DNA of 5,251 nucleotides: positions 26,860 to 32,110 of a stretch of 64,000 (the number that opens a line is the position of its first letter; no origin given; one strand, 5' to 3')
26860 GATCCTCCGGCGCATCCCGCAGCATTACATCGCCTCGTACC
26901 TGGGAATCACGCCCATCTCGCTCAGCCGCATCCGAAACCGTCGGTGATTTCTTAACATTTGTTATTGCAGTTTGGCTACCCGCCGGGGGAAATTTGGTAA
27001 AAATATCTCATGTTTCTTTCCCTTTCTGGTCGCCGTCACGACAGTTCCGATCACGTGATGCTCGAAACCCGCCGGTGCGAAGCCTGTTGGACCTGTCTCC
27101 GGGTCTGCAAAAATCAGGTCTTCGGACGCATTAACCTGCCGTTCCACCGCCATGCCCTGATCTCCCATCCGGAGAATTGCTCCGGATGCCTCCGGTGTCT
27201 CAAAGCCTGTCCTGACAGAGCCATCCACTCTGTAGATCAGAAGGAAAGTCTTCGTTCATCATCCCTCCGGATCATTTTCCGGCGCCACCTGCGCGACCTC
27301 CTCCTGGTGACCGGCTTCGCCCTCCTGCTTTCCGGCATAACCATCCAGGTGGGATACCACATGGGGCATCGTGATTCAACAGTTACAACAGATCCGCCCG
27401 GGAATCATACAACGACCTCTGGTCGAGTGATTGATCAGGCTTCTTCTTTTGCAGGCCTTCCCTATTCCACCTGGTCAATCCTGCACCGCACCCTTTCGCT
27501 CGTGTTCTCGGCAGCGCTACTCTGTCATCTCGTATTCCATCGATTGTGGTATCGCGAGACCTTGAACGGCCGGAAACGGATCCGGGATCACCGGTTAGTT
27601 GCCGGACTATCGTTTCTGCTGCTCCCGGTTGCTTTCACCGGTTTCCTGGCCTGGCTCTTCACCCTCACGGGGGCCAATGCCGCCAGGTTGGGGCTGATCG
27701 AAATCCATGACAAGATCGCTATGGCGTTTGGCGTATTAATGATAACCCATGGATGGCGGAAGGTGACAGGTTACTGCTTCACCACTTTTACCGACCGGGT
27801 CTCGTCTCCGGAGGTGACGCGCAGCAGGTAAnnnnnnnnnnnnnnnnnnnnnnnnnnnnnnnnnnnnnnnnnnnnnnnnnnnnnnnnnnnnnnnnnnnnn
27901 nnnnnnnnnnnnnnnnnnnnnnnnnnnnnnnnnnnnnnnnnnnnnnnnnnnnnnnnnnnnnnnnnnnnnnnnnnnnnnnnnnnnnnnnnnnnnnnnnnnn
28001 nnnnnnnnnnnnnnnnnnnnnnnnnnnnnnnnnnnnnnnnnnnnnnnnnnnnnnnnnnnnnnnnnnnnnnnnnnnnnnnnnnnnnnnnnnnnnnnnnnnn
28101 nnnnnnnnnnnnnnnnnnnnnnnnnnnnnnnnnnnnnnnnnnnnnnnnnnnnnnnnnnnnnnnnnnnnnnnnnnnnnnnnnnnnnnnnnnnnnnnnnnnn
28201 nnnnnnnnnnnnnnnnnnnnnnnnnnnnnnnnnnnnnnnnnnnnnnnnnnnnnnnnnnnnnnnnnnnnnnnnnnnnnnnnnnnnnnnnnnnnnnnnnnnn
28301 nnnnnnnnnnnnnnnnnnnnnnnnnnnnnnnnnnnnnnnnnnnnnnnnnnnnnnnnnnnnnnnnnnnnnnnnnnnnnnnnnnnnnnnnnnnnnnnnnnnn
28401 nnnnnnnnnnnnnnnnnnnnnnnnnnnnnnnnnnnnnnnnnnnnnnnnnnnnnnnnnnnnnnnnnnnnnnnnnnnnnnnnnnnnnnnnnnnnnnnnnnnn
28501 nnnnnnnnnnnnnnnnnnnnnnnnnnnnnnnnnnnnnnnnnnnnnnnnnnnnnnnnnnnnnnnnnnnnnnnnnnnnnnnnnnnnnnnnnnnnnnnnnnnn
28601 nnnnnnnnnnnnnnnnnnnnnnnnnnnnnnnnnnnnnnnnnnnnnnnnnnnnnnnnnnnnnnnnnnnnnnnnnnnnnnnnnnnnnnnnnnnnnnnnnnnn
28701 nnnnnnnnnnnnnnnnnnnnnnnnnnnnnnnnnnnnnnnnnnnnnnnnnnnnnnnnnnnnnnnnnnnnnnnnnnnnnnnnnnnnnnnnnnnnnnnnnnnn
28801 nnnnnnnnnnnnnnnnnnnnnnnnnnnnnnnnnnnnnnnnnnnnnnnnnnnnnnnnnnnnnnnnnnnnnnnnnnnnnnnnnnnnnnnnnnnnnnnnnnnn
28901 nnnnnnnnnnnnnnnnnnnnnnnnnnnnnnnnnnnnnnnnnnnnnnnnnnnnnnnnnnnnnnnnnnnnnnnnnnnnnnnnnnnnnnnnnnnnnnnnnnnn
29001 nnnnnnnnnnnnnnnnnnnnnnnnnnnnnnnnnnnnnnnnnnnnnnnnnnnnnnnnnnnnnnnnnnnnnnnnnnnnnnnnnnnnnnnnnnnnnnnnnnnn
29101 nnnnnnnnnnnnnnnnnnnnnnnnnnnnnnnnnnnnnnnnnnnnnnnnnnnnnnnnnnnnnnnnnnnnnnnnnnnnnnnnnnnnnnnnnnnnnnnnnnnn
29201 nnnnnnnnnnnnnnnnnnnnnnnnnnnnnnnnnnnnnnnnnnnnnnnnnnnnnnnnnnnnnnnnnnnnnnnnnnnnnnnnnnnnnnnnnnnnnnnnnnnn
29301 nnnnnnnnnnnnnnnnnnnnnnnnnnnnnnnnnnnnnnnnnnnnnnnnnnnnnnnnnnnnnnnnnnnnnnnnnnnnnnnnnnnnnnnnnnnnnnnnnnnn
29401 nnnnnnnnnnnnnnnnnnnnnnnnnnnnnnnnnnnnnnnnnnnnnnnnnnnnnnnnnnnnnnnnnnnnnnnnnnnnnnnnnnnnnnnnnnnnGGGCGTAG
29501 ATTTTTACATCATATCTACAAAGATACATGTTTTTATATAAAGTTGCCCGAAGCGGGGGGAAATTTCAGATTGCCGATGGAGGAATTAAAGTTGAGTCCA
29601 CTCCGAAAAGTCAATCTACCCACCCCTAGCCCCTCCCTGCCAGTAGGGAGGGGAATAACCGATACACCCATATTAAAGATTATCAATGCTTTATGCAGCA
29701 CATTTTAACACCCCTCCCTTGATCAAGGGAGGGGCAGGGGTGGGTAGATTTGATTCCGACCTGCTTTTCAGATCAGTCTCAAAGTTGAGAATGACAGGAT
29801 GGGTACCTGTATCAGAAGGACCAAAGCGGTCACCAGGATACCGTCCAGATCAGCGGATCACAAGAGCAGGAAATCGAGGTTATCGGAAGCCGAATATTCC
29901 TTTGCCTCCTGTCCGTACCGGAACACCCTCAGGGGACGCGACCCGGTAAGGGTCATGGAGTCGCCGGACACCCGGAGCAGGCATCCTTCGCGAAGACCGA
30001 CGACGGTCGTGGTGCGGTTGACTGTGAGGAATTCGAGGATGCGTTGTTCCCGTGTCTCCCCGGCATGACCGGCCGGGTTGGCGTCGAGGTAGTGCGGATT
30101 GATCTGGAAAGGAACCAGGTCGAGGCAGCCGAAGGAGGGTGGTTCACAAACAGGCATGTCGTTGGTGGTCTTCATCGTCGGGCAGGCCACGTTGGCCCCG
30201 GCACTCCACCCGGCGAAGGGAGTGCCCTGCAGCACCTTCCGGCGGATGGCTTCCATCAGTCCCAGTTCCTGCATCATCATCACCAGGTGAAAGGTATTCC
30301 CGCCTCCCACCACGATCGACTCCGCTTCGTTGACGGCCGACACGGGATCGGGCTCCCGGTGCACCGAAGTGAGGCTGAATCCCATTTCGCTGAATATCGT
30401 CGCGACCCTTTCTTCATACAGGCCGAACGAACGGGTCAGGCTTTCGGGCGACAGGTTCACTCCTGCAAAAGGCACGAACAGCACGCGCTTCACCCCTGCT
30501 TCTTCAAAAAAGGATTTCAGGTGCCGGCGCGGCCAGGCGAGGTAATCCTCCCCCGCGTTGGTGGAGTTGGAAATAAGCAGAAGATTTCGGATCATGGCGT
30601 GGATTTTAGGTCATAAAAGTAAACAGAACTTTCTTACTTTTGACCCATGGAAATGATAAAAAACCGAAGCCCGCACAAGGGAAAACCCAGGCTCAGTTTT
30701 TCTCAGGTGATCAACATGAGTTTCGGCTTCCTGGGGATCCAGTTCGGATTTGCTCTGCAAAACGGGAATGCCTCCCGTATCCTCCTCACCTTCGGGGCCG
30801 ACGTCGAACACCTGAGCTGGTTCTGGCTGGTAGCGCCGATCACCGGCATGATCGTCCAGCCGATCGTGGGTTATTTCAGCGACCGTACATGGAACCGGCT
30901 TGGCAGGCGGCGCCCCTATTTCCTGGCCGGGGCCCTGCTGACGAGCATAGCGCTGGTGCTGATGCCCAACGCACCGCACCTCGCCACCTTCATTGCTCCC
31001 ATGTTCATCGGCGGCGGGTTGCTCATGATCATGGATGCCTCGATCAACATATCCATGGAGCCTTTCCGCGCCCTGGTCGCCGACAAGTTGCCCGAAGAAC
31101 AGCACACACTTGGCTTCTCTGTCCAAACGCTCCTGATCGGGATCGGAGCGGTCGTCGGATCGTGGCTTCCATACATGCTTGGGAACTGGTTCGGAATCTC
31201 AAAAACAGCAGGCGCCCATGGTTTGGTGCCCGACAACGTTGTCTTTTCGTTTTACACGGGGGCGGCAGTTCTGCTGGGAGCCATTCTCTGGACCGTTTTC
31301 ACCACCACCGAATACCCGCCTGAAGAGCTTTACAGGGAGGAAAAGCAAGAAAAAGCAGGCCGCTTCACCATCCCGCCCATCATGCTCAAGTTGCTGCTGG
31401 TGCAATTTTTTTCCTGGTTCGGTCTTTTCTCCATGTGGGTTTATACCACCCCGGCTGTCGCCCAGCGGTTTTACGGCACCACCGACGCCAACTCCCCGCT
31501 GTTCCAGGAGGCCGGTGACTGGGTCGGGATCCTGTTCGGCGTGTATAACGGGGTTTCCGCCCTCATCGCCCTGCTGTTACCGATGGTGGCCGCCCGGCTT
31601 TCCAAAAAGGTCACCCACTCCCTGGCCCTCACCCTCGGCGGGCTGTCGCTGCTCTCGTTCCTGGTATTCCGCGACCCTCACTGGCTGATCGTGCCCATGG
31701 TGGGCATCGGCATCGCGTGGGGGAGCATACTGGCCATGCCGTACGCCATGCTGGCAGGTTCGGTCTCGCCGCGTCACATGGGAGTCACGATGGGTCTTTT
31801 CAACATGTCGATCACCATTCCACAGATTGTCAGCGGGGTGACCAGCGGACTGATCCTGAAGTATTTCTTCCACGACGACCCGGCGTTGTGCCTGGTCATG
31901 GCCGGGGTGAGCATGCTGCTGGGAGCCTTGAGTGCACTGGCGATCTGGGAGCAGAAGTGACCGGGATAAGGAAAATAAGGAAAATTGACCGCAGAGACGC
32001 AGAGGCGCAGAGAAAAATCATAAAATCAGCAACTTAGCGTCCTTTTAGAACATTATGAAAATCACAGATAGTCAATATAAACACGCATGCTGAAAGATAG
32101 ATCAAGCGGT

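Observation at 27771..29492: Multihaem c-type cytochrome carrying a T9SS C-terminal sorting domain: candidate cell-surface electron conduit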

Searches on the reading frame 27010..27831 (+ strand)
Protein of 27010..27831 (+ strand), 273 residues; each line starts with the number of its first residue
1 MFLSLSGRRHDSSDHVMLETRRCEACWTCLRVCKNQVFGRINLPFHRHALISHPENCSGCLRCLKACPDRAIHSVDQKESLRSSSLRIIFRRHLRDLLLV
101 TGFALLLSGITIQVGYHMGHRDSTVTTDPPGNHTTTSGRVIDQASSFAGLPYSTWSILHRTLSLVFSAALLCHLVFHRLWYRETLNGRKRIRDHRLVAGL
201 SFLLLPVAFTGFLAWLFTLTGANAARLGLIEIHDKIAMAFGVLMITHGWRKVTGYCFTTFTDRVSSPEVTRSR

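Call 20: search_protein_families(library=pfam, proteins=[window:27010-27831:+], max_evalue=0.001)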
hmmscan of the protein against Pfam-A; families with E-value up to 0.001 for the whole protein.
window:27010-27831:+ (273 aa): 8 families
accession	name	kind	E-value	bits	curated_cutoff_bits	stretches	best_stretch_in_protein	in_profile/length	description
PF13187.11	Fer4_9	-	2e-06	28.2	27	1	22-72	1-52/52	4Fe-4S dicluster domain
PF00037.32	Fer4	-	3.1e-06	27.2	21.1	1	53-72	4-23/24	4Fe-4S binding domain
PF13237.11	Fer4_10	-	3.2e-06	27.4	25.5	1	51-73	3-22/53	4Fe-4S dicluster domain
PF12838.12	Fer4_7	-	5.3e-06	27.2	27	1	22-69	1-50/52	4Fe-4S dicluster domain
PF13484.11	Fer4_16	-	1.7e-05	25.9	30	1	56-79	1-25/66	4Fe-4S double cluster binding domain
PF14697.11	Fer4_21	-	2.7e-05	24.6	35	1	19-72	4-57/59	4Fe-4S dicluster domain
PF25160.1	LdpA_Fe-S-bd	-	0.00016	21.8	27.6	0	54-76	25-47/49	LdpA Fe-S cluster-binding domain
PF14358.11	DUF4405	-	0.00031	21.7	26.7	0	97-177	5-65/66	Domain of unknown function (DUF4405)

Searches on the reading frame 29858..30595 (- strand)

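Call 20: search_protein_families(library=pfam, proteins=[window:29858-30595:-], max_evalue=0.001)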
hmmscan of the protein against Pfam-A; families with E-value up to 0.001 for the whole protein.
window:29858-30595:- (245 aa): 1 family
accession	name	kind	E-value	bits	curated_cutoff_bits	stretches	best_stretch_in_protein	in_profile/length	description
PF03575.23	Peptidase_S51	-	7.9e-58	196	23.9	1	5-216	1-205/206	Peptidase family S51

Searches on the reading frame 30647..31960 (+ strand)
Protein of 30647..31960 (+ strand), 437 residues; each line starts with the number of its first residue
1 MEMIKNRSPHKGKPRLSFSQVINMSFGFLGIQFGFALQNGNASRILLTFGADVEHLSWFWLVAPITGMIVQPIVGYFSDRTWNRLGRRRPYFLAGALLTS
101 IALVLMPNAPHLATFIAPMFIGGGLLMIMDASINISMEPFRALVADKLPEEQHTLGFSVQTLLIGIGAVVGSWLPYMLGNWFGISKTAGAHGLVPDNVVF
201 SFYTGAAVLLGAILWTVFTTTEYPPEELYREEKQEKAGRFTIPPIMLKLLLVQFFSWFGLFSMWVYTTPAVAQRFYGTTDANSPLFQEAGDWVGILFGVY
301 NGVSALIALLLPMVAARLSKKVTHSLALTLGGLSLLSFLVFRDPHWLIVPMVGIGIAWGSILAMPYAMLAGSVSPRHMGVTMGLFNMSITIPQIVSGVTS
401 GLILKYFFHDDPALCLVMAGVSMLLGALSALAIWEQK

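Call 20: search_protein_families(library=pfam, proteins=[window:30647-31960:+], max_evalue=0.001)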
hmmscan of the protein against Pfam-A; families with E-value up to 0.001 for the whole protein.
window:30647-31960:+ (437 aa): 2 families
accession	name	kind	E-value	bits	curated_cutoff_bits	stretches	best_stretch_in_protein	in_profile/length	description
PF07690.21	MFS_1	-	1.2e-26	93.9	33.4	1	25-395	2-345/347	Major Facilitator Superfamily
PF13347.12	MFS_2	-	2.2e-14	53.3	27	1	48-407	27-384/427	MFS/sugar transport protein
